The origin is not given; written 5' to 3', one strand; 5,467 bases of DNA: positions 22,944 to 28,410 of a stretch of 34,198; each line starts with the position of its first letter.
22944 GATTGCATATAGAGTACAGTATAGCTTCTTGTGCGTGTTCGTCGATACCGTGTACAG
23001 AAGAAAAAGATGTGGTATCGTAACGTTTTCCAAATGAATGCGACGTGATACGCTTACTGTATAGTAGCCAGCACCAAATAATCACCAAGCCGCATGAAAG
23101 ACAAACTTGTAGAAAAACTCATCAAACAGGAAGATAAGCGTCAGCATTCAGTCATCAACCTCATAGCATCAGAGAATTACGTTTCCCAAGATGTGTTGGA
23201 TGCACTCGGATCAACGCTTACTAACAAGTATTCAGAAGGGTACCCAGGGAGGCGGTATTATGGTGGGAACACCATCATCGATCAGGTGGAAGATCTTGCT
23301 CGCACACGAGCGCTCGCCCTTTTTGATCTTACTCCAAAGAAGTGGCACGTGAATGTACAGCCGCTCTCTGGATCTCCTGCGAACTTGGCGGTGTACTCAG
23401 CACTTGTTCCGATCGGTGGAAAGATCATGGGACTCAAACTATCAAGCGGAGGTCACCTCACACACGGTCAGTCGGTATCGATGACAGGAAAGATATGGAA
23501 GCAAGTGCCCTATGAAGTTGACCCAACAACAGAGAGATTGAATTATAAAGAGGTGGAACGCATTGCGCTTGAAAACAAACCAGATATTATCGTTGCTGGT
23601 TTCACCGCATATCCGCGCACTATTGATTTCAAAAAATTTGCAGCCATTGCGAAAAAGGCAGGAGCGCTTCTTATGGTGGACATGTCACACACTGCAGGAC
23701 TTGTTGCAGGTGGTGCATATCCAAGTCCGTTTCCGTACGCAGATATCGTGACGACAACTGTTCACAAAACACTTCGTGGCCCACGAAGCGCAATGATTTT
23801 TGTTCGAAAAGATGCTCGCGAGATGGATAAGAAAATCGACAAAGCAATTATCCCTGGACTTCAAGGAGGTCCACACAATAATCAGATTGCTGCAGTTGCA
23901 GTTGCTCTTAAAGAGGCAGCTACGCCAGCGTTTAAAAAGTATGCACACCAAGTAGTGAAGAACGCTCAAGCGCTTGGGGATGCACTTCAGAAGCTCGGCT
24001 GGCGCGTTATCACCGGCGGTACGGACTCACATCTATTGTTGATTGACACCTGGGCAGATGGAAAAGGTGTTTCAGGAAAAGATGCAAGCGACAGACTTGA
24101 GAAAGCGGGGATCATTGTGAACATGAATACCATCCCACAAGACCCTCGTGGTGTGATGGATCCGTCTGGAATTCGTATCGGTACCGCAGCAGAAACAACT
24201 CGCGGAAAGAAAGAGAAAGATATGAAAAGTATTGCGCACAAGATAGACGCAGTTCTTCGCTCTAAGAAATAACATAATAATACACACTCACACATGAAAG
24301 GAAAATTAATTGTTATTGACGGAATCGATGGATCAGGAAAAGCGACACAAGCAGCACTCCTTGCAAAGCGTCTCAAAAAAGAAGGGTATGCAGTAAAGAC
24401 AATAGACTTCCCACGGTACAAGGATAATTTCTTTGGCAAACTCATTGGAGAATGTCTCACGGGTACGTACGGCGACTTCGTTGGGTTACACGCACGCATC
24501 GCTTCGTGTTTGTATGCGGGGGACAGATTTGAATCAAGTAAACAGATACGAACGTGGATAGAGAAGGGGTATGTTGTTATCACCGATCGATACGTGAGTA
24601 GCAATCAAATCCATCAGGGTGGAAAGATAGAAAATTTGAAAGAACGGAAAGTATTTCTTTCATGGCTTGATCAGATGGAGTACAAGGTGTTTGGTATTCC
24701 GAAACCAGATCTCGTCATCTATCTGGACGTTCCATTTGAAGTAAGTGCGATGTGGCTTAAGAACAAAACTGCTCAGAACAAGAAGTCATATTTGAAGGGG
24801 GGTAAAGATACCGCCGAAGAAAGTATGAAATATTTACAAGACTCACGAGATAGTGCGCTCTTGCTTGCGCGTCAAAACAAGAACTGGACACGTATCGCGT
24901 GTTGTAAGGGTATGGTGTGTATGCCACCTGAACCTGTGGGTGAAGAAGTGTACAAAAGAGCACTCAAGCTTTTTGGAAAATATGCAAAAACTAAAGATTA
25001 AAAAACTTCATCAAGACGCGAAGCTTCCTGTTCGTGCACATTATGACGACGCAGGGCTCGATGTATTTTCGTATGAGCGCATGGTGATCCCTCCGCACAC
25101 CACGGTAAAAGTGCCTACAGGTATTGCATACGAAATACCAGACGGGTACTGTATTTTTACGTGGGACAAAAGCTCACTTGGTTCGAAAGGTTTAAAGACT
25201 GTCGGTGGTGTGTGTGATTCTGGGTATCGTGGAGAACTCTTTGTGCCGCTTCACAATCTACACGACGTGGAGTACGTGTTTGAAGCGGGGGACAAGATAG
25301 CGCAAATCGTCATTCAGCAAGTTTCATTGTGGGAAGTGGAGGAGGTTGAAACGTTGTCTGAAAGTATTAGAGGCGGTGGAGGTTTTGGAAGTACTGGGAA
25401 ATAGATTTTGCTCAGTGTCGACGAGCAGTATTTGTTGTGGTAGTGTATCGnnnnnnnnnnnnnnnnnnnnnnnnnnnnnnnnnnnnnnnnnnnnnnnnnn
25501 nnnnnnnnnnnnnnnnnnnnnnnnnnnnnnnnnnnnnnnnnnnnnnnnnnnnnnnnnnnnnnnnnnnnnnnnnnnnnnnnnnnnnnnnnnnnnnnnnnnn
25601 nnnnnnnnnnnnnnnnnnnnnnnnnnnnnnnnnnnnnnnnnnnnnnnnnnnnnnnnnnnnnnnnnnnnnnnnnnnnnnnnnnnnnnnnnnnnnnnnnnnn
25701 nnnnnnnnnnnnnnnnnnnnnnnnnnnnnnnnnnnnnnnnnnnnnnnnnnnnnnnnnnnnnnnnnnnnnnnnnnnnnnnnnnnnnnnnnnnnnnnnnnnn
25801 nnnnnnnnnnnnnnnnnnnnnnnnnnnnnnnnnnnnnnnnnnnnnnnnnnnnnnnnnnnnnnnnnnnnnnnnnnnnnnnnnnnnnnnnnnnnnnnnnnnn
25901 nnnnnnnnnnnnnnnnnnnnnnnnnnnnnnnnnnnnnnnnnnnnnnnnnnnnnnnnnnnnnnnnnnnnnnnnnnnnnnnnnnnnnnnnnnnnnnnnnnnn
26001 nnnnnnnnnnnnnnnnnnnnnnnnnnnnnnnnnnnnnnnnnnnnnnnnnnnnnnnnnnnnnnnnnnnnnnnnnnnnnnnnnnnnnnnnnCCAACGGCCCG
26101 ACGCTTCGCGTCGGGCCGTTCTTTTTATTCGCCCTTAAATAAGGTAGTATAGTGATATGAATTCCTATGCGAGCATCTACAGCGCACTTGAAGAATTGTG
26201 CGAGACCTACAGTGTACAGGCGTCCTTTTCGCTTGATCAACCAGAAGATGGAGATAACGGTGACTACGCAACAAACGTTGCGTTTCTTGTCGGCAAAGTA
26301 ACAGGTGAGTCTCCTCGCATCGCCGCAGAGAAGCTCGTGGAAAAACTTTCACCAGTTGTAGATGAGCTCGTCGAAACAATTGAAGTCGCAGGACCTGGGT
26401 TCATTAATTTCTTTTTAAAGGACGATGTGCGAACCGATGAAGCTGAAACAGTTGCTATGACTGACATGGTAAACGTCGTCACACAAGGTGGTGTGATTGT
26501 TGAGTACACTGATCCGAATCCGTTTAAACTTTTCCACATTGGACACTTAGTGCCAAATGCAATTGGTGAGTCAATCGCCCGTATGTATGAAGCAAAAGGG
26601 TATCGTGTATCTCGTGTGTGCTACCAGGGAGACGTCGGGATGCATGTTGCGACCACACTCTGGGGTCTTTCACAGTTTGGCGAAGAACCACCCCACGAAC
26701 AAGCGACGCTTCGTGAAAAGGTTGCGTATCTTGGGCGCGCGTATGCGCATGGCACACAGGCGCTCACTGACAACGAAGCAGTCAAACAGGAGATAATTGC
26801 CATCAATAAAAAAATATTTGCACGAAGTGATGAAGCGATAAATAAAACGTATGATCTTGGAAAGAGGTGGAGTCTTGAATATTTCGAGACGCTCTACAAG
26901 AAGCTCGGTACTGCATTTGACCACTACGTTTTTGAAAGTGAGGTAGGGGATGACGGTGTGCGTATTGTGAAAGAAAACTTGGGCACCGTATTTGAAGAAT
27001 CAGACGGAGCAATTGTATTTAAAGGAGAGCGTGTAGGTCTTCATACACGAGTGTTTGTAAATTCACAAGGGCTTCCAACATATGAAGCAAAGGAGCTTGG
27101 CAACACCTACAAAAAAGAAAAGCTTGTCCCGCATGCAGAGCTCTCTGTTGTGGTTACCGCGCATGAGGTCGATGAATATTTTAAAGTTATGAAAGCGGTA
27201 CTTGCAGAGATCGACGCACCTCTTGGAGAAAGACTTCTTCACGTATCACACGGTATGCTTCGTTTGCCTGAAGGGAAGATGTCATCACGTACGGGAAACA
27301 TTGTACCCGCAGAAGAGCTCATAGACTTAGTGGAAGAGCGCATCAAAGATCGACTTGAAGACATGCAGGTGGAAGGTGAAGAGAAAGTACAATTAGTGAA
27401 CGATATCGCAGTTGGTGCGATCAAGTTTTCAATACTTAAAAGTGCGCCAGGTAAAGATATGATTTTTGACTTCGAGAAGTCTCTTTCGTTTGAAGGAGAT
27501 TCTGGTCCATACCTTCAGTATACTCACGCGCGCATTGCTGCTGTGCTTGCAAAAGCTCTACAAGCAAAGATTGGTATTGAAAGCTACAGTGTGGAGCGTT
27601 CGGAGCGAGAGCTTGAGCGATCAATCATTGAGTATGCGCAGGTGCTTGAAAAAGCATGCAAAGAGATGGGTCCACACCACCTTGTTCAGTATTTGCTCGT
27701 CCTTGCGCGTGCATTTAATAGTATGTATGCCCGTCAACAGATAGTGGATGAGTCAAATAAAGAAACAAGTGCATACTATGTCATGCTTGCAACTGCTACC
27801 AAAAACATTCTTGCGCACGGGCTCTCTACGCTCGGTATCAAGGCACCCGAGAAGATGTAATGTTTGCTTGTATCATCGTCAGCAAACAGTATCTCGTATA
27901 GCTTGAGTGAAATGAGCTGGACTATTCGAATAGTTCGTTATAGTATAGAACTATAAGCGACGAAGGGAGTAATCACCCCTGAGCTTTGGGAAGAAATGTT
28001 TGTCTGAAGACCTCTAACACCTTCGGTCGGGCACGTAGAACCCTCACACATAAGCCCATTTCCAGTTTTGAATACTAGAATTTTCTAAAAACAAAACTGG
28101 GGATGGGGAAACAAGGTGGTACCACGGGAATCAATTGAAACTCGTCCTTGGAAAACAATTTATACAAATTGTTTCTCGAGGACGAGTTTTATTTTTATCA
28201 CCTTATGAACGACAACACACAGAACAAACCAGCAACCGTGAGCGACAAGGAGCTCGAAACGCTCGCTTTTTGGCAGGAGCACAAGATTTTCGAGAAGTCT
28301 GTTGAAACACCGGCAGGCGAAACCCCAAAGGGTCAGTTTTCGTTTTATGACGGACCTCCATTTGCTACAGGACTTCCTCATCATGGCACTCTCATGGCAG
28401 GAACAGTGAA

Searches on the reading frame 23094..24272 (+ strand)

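Call 70: search_protein_families(library=pfam, proteins=[window:23094-24272:+], max_evalue=0.001)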
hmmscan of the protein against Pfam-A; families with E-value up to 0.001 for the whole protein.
window:23094-24272:+ (392 aa): 2 families
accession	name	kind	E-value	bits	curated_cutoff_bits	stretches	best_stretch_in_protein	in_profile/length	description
PF00464.25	SHMT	-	2e-156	521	27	1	2-383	4-398/399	Serine hydroxymethyltransferase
PF00155.27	Aminotran_1_2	-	5.5e-05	22.9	19.7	1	178-369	167-350/361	Aminotransferase class I and II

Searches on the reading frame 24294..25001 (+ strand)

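Call 70: search_protein_families(library=pfam, proteins=[window:24294-25001:+], max_evalue=0.001)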
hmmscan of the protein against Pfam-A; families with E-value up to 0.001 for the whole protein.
window:24294-25001:+ (235 aa): 2 families
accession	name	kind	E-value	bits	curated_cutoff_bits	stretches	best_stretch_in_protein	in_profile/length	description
PF02223.23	Thymidylate_kin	-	4.1e-23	82.4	27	1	8-201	1-172/185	Thymidylate kinase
PF01712.25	dNK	-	4.4e-07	30.3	27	1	6-184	1-173/203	Deoxynucleoside kinase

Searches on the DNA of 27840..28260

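Call 55: search_rna_families(source=window, start=27840, end=28260, threshold=evalue, max_evalue=1, show_alignments=2)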
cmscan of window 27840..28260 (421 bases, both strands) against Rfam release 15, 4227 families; matches with E-value up to 1: 8.
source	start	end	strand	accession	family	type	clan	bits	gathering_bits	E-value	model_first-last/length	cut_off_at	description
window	27951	28152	+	RF00230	T-box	Cis-reg; leader;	-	31.3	93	2.5e-05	1-219/219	no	T-box leader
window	28139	28188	+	RF03995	mir-7957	Gene; miRNA;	-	24.3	76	0.023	1-59/59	no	mir-7957 microRNA precursor family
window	28133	28194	+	RF04172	MIR8675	Gene; miRNA;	-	23.8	90.8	0.029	14-83/95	no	MIR8675 microRNA precursor family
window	28128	28198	+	RF03751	mir-7445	Gene; miRNA;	-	20.6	79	0.51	1-60/60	no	mir-7445 microRNA precursor family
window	28137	28190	+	RF04108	mir-2513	Gene; miRNA;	-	20.3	89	0.22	1-120/120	no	mir-2513 microRNA precursor family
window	28136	28191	+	RF03722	MIR4378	Gene; miRNA;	-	18.6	90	0.94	1-91/91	no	MIR4378 microRNA precursor family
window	28138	28189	+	RF04120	MIR5998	Gene; miRNA;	-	17.9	180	0.17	1-173/173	no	MIR5998 microRNA precursor family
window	28138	28189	-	RF04120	MIR5998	Gene; miRNA;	-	17.6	180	0.22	1-173/173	no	MIR5998 microRNA precursor family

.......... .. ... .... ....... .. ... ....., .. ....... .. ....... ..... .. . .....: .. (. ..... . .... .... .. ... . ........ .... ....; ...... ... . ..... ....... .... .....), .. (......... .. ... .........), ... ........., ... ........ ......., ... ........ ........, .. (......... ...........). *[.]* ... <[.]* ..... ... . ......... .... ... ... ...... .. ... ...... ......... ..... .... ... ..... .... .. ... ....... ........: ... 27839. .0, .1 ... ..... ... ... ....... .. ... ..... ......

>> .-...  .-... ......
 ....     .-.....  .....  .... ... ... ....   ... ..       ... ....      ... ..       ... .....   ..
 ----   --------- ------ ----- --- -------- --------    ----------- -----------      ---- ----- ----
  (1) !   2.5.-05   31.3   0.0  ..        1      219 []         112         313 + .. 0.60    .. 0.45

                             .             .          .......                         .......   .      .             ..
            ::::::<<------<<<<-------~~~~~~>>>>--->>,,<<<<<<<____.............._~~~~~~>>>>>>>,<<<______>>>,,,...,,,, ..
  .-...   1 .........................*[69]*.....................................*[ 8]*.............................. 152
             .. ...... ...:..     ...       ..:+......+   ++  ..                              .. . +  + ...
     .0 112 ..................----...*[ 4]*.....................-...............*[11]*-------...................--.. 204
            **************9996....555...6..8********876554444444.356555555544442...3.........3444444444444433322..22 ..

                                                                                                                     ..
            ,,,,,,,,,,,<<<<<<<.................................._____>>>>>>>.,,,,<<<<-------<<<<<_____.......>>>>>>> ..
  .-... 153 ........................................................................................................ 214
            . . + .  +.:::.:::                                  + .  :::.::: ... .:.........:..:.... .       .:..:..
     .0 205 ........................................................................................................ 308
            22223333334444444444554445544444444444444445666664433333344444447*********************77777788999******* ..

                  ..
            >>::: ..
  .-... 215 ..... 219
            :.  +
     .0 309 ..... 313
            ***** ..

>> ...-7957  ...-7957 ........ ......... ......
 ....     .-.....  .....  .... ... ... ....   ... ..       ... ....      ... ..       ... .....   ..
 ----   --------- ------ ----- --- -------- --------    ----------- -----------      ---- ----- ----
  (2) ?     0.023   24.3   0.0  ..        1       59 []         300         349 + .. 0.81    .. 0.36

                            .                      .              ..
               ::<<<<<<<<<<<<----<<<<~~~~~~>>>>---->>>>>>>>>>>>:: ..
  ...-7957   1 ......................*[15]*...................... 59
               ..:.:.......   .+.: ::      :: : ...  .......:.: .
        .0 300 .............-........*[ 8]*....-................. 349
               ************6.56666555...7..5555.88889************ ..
